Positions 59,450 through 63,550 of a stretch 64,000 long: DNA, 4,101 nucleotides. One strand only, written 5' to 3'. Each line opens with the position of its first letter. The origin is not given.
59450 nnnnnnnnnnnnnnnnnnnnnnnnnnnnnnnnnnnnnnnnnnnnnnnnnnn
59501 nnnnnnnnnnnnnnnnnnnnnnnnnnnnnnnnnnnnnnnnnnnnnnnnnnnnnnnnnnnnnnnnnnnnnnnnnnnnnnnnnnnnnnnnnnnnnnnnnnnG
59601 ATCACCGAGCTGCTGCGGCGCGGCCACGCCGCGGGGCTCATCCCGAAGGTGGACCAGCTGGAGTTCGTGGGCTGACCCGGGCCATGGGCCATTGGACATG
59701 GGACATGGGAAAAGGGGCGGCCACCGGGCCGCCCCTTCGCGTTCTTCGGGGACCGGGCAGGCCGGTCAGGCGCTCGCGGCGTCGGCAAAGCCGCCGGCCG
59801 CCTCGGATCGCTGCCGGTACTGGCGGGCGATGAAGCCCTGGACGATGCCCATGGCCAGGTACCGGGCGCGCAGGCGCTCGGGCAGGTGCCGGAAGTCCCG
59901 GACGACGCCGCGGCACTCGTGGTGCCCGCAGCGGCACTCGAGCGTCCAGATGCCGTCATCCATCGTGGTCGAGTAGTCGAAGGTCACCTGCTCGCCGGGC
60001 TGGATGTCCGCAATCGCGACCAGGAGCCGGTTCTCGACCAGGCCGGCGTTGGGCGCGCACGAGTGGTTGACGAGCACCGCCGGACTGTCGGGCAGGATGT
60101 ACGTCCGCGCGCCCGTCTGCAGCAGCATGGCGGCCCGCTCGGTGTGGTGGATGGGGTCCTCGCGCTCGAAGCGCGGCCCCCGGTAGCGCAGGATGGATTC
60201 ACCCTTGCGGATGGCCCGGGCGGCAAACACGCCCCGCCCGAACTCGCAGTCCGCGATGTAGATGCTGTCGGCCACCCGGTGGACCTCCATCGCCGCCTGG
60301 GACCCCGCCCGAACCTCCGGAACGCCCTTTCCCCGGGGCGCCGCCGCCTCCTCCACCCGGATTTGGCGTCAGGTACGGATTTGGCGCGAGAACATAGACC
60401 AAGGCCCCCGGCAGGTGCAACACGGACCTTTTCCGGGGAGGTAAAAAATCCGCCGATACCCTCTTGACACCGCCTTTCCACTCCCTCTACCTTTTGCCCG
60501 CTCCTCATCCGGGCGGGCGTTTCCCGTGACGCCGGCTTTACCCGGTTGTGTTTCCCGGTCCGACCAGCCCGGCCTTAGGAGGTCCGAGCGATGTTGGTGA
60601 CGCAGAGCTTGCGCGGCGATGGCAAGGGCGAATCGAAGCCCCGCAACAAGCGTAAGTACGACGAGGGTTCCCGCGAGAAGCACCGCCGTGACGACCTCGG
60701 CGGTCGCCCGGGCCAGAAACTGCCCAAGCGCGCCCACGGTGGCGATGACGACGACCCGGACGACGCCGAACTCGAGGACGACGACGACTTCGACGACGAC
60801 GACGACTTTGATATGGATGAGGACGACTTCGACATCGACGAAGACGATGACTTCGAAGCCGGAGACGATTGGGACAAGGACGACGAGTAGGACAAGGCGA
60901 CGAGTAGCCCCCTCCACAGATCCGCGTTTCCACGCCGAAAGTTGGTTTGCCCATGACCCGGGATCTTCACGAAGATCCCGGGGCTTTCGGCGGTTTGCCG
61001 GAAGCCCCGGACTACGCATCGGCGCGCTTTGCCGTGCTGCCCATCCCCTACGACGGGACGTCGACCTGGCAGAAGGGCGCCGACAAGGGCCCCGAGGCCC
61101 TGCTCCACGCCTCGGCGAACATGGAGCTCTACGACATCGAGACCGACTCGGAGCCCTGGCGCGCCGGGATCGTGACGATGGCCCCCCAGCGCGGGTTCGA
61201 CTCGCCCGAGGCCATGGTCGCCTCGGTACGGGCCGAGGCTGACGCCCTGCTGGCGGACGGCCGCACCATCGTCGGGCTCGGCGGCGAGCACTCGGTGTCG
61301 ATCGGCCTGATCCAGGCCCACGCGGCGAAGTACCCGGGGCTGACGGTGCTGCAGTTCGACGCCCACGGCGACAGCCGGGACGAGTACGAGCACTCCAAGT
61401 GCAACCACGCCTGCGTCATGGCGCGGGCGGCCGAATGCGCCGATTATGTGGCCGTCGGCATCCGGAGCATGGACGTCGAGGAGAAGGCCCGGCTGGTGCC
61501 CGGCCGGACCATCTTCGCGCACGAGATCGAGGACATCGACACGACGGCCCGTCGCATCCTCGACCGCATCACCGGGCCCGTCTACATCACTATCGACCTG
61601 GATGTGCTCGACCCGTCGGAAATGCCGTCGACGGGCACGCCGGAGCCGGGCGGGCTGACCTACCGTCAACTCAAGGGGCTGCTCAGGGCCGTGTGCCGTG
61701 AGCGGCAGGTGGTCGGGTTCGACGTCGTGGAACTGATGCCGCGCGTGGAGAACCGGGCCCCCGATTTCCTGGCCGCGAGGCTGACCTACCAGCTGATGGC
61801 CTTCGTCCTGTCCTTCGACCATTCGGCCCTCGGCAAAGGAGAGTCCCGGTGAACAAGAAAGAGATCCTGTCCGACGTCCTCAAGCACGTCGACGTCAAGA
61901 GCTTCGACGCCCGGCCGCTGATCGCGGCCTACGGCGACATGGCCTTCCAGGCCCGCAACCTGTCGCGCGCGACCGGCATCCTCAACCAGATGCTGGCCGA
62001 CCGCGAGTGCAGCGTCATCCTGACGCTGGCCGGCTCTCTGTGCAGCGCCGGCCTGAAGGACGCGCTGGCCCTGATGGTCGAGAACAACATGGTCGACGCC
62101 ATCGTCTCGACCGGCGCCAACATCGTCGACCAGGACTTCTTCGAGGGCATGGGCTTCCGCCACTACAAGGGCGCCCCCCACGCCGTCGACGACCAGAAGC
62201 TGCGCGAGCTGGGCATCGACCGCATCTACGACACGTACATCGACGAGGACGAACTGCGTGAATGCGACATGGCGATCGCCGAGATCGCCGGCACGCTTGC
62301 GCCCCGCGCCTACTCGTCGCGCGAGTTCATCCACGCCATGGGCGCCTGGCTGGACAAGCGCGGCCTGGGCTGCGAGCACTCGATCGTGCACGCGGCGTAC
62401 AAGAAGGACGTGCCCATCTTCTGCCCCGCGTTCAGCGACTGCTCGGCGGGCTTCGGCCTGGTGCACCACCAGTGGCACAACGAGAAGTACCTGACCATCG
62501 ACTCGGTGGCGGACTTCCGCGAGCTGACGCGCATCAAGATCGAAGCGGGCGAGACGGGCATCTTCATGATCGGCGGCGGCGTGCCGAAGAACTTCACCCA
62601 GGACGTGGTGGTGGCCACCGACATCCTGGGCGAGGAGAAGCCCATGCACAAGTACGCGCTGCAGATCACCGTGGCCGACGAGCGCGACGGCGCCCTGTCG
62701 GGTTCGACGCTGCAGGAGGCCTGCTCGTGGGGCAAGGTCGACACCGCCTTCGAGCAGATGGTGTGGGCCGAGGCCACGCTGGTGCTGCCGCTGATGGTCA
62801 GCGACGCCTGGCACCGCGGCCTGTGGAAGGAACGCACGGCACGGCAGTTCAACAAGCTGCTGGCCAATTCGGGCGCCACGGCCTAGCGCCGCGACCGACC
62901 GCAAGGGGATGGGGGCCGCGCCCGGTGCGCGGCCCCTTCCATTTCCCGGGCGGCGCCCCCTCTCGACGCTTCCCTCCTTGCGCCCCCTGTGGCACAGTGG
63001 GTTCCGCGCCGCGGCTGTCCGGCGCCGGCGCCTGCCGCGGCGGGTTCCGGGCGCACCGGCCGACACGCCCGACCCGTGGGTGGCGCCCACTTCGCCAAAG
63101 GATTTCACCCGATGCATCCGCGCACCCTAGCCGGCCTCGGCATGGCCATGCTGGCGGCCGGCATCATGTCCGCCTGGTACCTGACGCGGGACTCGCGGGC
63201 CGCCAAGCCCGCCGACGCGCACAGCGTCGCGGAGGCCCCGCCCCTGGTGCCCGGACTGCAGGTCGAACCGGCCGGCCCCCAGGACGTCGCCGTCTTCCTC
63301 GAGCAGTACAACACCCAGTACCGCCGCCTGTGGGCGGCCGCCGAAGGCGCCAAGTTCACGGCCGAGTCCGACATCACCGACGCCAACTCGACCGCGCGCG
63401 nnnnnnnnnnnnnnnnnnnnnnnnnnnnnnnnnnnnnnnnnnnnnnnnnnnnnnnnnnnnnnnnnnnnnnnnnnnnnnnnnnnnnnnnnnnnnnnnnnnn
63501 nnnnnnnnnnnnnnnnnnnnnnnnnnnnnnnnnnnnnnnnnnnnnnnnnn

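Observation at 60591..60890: Strongly signalled 99-aa protein with basic head and extreme poly-Asp/Glu tail at the head of the agmatinase/DHS-like operon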

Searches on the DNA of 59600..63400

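Call 17: search_rna_families(source=window, start=59600, end=63400, threshold=evalue, max_evalue=1)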
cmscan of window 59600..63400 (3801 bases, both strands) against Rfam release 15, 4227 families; matches with E-value up to 1: 2.
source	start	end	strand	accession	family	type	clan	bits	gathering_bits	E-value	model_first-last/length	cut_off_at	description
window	60777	60851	-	RF01059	mir-598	Gene; miRNA;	-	26.9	69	0.014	1-80/80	no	mir-598 microRNA precursor family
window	60949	60991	+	RF03203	mir-3070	Gene; miRNA;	-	21.8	75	0.21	24-69/89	no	mir-3070 microRNA precursor family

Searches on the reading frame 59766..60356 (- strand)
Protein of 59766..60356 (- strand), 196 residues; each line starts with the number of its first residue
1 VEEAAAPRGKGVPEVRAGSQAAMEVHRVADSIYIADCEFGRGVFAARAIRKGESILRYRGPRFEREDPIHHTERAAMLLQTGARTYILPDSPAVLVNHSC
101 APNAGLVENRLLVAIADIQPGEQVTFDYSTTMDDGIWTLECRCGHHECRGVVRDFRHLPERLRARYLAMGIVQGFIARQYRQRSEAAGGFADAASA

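Call 3: search_protein_families(library=pfam, proteins=[window:59766-60356:-], max_evalue=0.01)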
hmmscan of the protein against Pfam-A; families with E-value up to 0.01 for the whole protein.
window:59766-60356:- (196 aa): 1 family
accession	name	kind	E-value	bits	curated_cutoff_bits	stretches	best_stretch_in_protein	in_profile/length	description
PF00856.33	SET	-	3.6e-12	47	22.4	1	40-129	1-105/105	SET domain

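Call 20: search_protein_families(library=ncbifam, proteins=[window:59766-60356:-], max_evalue=0.001)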
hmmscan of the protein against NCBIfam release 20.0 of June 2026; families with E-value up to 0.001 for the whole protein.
window:59766-60356:- (196 aa): 0 families

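Call 62: search_solved_structures(query=window:59769-60290:-, max_evalue=0.001)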
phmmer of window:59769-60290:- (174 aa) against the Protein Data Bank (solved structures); distinct sequences matched with E-value up to 0.001: 34.
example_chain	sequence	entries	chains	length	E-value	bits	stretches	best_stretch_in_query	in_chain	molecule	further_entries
9l4t_A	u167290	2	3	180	2.4e-09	40.6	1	55-150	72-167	BurB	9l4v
4z4p_A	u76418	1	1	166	7.9e-09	38.9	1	9-135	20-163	Histone-lysine N-methyltransferase 2D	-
5f59_A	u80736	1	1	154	3.3e-08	36.9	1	9-127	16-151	Histone-lysine N-methyltransferase 2C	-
5f6k_C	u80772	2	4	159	3.3e-08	36.9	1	9-127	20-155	Histone-lysine N-methyltransferase 2C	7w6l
7u5v_A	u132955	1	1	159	6.2e-08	36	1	17-128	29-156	Histone-lysine N-methyltransferase 2A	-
6kiw_K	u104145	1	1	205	7.6e-08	35.7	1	9-127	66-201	Histone-lysine N-methyltransferase 2C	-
5f5e_A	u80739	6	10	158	1.3e-07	35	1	17-128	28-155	Histone-lysine N-methyltransferase 2A | Histone-lysine N-methyltransferase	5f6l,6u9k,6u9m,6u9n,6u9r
7w67_C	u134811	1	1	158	1.4e-07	34.9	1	17-128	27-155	Histone-lysine N-methyltransferase 2A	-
7w6a_C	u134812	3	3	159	1.4e-07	34.8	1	17-128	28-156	Histone-lysine N-methyltransferase 2A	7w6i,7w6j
2w5y_A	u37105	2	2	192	1.6e-07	34.7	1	17-128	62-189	HISTONE-LYSINE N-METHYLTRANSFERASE HRX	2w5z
7bre_B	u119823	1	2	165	2e-07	34.4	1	70-128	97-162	Histone-lysine N-methyltransferase 2B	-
6kiu_K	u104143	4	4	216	2.2e-07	34.2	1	17-128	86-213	Histone-lysine N-methyltransferase 2A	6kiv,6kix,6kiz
7ud5_K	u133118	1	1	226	2.5e-07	34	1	17-128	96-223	cDNA FLJ56846, highly similar to Zinc finger protein HRX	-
6pwv_C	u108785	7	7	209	3.2e-07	33.7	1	17-128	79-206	Histone-lysine N-methyltransferase 2A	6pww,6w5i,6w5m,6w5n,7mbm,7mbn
9yl3_K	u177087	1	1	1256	1.8e-06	31.2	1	9-127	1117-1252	[histone H3]-lysine(4) N-methyltransferase,Histone-lysine N-methyltransferase 2D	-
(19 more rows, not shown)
